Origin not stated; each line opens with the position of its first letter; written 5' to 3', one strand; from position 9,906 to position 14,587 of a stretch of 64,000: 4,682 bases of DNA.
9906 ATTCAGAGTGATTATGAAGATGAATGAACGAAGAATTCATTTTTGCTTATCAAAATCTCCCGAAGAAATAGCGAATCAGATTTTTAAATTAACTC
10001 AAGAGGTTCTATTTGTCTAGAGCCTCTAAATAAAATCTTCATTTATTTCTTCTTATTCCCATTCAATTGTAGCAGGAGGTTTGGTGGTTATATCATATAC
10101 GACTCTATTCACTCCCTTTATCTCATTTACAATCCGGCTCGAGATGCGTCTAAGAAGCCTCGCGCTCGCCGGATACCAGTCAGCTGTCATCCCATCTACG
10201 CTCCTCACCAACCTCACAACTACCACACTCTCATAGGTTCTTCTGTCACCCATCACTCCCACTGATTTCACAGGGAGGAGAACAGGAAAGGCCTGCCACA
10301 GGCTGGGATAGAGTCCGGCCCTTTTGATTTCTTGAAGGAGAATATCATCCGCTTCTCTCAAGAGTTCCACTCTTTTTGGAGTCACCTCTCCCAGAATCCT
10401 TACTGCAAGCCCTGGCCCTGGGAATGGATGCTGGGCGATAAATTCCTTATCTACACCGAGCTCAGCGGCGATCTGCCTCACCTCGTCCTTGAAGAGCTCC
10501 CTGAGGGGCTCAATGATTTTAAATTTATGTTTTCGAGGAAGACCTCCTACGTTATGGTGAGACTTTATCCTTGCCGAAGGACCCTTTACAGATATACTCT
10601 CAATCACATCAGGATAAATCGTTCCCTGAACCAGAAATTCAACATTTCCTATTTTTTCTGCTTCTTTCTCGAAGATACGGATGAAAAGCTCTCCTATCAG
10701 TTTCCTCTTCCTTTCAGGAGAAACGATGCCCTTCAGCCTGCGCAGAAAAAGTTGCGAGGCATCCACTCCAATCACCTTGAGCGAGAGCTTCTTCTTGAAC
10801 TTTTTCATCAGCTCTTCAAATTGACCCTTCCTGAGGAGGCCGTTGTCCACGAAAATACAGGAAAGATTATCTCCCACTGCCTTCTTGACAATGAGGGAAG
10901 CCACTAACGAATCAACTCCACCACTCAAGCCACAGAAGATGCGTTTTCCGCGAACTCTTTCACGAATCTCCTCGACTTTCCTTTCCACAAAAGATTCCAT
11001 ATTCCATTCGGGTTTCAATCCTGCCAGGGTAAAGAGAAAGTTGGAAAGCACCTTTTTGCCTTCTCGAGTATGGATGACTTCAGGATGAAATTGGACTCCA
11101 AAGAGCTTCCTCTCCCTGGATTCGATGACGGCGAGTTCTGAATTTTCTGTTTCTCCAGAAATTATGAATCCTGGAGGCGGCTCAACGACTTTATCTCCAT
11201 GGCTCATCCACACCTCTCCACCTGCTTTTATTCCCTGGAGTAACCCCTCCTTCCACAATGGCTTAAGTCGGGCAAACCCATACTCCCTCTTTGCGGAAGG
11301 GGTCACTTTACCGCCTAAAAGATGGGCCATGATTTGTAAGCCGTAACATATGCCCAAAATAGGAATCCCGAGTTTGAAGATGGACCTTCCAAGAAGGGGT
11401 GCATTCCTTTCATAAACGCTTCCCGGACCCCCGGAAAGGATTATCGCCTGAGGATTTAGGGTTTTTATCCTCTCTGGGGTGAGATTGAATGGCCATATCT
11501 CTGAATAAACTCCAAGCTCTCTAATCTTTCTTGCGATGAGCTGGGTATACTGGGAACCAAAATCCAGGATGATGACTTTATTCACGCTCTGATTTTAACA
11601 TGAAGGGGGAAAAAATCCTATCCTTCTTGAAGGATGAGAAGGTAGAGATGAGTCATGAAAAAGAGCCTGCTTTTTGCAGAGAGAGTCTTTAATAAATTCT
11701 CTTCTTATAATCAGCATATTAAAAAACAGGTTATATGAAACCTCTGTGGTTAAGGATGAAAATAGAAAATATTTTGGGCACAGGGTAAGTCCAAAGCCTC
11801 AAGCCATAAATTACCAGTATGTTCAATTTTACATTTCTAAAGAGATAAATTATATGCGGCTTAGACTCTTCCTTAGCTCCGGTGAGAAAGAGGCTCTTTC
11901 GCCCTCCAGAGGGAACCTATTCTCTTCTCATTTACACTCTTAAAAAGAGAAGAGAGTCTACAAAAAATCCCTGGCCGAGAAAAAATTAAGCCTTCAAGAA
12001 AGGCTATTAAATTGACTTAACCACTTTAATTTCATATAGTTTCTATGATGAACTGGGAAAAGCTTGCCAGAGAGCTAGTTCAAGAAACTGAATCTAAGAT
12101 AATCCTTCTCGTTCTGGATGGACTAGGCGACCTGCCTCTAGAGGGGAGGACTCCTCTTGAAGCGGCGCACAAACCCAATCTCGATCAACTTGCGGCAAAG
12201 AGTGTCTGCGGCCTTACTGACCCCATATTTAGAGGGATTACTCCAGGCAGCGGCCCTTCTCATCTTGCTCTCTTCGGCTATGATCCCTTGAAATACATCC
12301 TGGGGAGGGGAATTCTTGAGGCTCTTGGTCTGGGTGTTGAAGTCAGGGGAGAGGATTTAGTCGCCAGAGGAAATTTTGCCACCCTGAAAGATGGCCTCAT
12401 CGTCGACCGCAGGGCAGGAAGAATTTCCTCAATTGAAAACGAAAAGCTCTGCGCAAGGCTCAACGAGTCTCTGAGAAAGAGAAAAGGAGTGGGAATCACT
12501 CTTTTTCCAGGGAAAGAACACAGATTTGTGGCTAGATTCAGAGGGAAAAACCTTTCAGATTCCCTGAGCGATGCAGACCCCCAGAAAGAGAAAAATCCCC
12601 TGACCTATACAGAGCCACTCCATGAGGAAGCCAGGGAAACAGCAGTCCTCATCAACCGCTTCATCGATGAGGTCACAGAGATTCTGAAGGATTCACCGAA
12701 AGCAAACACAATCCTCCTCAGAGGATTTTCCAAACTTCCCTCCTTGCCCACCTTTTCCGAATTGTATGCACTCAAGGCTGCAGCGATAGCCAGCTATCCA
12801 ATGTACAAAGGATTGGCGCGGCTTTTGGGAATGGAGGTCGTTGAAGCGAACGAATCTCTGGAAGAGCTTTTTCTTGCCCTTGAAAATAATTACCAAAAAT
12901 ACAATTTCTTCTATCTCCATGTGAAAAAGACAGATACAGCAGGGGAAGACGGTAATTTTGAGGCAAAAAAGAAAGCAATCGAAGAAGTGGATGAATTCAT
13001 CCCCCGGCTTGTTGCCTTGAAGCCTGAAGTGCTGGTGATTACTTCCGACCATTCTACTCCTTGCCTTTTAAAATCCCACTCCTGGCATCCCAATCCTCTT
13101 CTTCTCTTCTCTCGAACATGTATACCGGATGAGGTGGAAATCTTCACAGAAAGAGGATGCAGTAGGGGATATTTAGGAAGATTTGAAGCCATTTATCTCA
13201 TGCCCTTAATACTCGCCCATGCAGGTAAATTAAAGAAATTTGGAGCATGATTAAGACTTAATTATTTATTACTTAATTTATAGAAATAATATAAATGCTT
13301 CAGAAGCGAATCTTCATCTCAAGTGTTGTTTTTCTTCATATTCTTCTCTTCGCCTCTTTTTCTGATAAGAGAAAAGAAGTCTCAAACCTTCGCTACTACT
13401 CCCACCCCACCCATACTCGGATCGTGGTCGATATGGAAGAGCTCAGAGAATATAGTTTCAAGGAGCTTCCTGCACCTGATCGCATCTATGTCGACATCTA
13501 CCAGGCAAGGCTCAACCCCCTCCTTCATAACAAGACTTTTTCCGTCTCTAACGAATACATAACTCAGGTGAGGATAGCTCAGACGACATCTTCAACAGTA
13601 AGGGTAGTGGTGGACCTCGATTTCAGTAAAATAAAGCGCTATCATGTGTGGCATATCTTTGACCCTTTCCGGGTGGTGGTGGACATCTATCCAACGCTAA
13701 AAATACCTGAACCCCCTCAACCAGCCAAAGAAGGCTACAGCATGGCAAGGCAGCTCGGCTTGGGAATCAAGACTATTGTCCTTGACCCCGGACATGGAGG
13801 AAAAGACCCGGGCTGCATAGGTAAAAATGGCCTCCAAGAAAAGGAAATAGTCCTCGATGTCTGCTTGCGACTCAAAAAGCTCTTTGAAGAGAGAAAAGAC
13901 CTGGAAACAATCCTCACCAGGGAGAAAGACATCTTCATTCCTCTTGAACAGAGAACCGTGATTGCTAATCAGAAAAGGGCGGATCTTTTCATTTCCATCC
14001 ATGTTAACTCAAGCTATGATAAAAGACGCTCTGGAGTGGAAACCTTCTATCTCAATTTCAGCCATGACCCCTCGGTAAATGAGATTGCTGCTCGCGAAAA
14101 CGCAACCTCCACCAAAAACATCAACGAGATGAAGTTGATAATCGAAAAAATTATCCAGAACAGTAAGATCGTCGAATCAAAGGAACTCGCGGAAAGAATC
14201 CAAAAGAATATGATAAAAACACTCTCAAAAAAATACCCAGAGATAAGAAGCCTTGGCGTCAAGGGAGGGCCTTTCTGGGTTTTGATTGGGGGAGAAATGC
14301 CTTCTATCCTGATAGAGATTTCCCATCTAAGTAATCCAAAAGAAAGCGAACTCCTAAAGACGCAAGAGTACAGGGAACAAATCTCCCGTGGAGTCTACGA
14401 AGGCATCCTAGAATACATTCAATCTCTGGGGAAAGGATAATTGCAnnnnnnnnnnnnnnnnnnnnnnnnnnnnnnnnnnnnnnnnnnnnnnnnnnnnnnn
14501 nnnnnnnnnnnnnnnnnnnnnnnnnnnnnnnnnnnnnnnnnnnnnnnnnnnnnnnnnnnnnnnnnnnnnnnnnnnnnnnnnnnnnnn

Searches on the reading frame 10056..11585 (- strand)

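Call 52: search_protein_families(library=pfam, proteins=[window:10056-11585:-], max_evalue=0.0001)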
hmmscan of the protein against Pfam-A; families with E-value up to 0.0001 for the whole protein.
window:10056-11585:- (510 aa): 4 families
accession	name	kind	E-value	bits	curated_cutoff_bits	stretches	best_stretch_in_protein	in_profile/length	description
PF00117.34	GATase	-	3.5e-45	154.5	22.8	1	6-185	2-188/190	Glutamine amidotransferase class-I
PF00958.27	GMP_synt_C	-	9.5e-42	141.4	27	1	418-509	1-92/92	GMP synthase C terminal domain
PF07722.19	Peptidase_C26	-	6.3e-08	33.1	20.5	1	65-169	97-219/219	Peptidase C26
PF02540.23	NAD_synthase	-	5.7e-07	29.4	21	0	198-274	7-79/242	NAD synthase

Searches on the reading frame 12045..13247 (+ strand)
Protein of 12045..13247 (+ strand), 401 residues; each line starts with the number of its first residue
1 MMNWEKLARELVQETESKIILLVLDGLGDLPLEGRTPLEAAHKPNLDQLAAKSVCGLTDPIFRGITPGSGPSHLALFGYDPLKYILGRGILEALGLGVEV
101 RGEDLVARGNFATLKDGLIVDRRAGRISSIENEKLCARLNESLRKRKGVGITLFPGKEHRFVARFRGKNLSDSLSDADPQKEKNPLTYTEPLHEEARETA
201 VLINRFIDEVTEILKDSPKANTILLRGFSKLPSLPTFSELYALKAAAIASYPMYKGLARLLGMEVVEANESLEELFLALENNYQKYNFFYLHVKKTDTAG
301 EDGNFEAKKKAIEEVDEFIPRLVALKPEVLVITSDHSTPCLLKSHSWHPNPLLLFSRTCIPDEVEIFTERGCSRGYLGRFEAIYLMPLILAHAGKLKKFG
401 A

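Call 52: search_protein_families(library=pfam, proteins=[window:12045-13247:+], max_evalue=0.0001)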
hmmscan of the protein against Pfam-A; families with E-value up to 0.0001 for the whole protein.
window:12045-13247:+ (401 aa): 2 families
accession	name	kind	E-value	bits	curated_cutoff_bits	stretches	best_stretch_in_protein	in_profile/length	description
PF10143.14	PhosphMutase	-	3.2e-48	164.3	21.5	1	50-218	1-168/170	2,3-bisphosphoglycerate-independent phosphoglycerate mutase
PF01676.23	Metalloenzyme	-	1.3e-41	143.2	24.3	1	18-390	2-250/252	Metalloenzyme superfamily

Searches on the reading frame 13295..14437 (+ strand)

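Call 52: search_protein_families(library=pfam, proteins=[window:13295-14437:+], max_evalue=0.0001)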
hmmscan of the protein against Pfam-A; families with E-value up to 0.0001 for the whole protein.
window:13295-14437:+ (381 aa): 2 families
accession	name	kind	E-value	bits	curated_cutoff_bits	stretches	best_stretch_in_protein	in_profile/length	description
PF01520.23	Amidase_3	-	1.7e-48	165.4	27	1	161-372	1-173/174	N-acetylmuramoyl-L-alanine amidase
PF11741.13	AMIN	-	4.6e-10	39.9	20.5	1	58-110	28-80/101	AMIN domain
